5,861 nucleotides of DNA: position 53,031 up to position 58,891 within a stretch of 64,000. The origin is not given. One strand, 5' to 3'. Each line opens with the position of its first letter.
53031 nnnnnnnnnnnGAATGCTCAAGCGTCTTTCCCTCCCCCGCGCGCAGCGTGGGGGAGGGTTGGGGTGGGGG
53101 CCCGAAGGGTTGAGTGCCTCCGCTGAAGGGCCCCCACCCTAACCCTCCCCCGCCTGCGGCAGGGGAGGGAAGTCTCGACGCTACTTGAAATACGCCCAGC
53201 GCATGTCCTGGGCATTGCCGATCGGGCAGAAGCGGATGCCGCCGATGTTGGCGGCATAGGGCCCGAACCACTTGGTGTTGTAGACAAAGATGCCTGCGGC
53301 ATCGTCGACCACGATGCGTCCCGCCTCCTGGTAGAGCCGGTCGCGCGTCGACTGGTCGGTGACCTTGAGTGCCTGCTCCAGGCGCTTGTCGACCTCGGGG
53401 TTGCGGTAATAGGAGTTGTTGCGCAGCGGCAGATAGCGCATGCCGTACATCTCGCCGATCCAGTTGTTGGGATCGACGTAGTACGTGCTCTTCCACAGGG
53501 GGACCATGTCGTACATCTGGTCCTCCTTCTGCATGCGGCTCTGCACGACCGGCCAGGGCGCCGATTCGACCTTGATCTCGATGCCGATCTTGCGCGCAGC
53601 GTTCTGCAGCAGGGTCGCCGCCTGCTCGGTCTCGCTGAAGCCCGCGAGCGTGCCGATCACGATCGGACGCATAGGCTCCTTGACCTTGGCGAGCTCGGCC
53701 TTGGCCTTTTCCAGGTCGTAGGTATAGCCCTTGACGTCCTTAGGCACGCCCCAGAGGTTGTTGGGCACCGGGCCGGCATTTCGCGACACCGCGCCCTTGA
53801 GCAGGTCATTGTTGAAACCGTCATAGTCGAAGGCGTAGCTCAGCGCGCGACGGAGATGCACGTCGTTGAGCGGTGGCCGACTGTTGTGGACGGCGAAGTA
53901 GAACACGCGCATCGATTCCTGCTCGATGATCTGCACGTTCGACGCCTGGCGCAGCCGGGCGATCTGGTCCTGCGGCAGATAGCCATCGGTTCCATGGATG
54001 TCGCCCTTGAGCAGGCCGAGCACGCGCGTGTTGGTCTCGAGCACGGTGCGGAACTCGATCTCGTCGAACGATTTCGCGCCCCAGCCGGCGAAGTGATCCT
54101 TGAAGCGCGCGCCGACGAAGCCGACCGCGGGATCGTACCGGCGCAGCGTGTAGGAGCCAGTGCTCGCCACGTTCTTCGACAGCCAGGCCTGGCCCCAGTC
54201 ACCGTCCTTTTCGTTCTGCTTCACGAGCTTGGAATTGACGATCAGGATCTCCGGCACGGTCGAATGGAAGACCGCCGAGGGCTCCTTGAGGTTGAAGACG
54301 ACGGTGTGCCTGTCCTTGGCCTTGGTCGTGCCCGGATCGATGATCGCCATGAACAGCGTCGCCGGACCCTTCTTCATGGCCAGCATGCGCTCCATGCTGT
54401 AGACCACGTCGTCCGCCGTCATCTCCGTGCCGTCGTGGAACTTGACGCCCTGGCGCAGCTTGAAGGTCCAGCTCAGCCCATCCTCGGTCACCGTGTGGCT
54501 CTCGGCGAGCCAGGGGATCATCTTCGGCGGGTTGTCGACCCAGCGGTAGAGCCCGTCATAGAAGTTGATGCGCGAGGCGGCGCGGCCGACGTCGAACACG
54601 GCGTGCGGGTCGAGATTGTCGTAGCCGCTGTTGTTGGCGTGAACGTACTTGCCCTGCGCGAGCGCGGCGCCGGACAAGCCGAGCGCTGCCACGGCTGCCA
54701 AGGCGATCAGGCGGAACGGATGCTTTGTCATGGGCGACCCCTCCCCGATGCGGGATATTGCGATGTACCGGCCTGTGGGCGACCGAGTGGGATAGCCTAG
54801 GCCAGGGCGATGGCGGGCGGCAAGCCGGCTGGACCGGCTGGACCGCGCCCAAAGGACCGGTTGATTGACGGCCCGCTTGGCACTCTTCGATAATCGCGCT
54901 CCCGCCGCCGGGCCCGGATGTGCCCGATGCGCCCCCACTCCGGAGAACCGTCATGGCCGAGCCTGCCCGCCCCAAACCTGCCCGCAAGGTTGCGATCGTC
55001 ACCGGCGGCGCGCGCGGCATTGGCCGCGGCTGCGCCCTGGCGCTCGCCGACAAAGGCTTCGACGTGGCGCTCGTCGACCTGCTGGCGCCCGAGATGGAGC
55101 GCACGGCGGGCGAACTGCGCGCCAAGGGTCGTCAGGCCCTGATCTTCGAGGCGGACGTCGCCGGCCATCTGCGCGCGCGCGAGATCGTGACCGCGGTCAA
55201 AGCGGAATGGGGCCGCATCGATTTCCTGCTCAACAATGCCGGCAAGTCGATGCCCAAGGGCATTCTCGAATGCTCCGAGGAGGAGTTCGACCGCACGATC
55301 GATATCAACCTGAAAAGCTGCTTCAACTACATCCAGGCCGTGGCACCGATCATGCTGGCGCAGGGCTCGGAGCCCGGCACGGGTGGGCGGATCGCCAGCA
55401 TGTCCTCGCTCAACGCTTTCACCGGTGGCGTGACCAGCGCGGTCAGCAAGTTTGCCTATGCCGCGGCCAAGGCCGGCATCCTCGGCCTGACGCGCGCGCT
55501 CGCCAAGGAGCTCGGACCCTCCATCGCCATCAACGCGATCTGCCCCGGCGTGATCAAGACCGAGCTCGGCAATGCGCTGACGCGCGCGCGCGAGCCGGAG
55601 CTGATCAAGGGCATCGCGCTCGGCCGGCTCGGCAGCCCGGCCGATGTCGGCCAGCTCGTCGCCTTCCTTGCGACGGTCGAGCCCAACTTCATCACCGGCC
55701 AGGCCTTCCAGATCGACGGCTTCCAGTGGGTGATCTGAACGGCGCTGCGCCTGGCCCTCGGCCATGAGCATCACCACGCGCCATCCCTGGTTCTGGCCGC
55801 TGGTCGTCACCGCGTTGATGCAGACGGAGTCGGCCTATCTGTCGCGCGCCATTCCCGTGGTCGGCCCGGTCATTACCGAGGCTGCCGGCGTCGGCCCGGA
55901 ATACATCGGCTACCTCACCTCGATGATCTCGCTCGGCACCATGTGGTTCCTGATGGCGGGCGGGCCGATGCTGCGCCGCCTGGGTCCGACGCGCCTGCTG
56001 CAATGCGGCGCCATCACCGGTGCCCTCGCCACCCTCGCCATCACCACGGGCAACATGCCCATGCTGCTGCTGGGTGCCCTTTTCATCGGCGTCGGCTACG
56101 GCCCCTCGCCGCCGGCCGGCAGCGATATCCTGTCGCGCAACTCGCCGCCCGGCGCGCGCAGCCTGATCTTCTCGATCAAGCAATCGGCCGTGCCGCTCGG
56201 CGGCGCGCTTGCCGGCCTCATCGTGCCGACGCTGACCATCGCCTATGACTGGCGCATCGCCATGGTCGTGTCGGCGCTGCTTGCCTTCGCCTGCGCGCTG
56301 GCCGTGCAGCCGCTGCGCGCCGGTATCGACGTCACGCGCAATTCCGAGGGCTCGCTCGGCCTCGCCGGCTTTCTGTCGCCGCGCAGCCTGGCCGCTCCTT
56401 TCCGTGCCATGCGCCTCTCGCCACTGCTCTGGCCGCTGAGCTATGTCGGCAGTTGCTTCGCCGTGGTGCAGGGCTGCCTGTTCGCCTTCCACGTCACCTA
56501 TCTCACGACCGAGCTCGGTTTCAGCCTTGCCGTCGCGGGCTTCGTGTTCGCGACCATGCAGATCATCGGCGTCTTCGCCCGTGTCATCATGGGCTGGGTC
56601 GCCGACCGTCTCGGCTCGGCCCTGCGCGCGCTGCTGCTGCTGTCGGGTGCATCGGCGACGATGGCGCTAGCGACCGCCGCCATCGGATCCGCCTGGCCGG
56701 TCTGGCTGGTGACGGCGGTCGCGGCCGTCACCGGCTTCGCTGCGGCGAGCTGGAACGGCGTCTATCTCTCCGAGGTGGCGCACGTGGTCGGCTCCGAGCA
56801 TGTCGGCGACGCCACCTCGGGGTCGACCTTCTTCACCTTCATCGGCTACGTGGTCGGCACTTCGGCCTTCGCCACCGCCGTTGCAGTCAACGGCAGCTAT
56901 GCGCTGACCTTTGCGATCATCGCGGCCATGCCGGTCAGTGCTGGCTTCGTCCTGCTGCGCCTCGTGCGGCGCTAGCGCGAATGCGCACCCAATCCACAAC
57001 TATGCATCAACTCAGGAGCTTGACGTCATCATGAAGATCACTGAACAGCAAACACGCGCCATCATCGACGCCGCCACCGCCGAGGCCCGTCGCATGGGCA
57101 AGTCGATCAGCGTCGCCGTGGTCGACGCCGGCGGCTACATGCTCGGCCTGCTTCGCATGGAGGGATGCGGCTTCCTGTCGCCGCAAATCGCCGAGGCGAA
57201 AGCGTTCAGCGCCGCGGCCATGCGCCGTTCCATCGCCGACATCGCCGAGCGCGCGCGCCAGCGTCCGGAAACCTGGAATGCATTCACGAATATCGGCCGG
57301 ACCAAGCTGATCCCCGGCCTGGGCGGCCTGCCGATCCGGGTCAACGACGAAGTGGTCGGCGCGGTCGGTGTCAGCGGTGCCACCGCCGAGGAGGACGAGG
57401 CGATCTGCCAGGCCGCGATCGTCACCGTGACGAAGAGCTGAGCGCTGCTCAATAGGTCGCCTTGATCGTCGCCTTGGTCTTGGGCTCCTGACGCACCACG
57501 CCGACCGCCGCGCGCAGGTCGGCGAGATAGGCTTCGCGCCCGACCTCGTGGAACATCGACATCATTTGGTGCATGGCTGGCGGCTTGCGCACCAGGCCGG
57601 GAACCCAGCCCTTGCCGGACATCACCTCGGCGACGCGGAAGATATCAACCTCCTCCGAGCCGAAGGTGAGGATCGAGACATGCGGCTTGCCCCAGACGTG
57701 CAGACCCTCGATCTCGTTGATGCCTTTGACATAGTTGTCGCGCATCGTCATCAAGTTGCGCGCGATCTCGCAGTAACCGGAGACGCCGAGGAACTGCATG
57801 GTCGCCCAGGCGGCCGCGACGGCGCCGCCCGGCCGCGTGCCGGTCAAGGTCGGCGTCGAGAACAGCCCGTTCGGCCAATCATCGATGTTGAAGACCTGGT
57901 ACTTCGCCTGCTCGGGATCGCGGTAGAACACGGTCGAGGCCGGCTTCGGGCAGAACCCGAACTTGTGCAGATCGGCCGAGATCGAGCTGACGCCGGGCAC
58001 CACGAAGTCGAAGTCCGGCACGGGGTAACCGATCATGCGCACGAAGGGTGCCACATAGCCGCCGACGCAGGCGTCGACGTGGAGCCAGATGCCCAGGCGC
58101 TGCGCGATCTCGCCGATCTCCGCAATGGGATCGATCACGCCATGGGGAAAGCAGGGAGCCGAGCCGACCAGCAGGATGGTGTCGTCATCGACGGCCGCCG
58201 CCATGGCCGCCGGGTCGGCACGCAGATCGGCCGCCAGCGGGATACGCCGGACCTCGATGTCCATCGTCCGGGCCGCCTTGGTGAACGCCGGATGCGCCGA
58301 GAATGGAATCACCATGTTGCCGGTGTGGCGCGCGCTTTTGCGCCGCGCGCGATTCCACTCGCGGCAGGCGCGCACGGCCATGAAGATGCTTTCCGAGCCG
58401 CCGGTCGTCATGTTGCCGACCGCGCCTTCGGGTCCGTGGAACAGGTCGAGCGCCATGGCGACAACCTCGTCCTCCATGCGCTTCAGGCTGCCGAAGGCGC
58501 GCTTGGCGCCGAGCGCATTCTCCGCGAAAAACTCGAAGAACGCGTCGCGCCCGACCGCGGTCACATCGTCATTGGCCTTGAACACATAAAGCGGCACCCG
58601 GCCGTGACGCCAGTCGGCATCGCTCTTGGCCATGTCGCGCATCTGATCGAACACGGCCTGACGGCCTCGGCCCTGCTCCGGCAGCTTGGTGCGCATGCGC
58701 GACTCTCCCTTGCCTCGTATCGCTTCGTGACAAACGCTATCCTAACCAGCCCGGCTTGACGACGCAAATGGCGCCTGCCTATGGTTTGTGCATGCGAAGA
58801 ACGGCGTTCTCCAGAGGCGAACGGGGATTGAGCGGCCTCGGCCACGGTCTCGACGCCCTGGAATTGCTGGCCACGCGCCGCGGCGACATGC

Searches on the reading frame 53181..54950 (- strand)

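Call 40: search_protein_families(library=pfam, proteins=[window:53181-54950:-], max_evalue=0.00001)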
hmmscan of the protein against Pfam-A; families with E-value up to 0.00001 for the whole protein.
window:53181-54950:- (589 aa): 1 family
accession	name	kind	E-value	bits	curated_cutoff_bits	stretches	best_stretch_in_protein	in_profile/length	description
PF00496.27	SBP_bac_5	-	2e-80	271.1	32.4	1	143-502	1-361/368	Bacterial extracellular solute-binding proteins, family 5 Middle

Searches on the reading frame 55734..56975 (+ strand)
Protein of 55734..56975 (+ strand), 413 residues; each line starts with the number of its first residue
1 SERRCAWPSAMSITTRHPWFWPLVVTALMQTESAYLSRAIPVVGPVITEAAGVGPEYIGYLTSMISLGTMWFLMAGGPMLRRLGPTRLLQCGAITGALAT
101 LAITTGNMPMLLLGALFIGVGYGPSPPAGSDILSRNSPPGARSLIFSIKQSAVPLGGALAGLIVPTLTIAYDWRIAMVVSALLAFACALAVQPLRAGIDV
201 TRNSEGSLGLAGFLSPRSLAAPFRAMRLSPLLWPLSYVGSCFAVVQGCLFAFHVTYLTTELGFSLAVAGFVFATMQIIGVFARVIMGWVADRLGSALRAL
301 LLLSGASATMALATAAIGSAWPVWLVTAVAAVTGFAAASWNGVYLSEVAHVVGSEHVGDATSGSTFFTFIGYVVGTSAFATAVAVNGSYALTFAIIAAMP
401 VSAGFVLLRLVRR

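Call 40: search_protein_families(library=pfam, proteins=[window:55734-56975:+], max_evalue=0.00001)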
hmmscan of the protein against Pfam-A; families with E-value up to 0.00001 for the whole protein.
window:55734-56975:+ (413 aa): 1 family
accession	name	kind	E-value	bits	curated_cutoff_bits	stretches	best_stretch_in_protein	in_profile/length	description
PF07690.21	MFS_1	-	1e-33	117.2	33.4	1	39-376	13-347/347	Major Facilitator Superfamily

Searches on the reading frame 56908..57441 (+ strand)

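Call 40: search_protein_families(library=pfam, proteins=[window:56908-57441:+], max_evalue=0.00001)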
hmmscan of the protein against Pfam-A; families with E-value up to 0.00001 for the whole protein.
window:56908-57441:+ (177 aa): 1 family
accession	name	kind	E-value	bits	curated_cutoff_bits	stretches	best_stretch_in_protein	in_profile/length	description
PF03928.20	HbpS-like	-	8.9e-33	113.5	25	1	44-171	1-127/128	Haem degrading protein HbpS-like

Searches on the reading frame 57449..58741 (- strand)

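Call 40: search_protein_families(library=pfam, proteins=[window:57449-58741:-], max_evalue=0.00001)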
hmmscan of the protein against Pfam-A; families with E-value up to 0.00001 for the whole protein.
window:57449-58741:- (430 aa): 2 families
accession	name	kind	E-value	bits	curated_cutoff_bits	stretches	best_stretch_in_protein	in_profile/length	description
PF00282.25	Pyridoxal_deC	-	1.5e-20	73.8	27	1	87-360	78-372/375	Pyridoxal-dependent decarboxylase conserved domain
PF00266.25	Aminotran_5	-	6.1e-08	32.5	21.5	1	112-225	67-177/371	Aminotransferase class-V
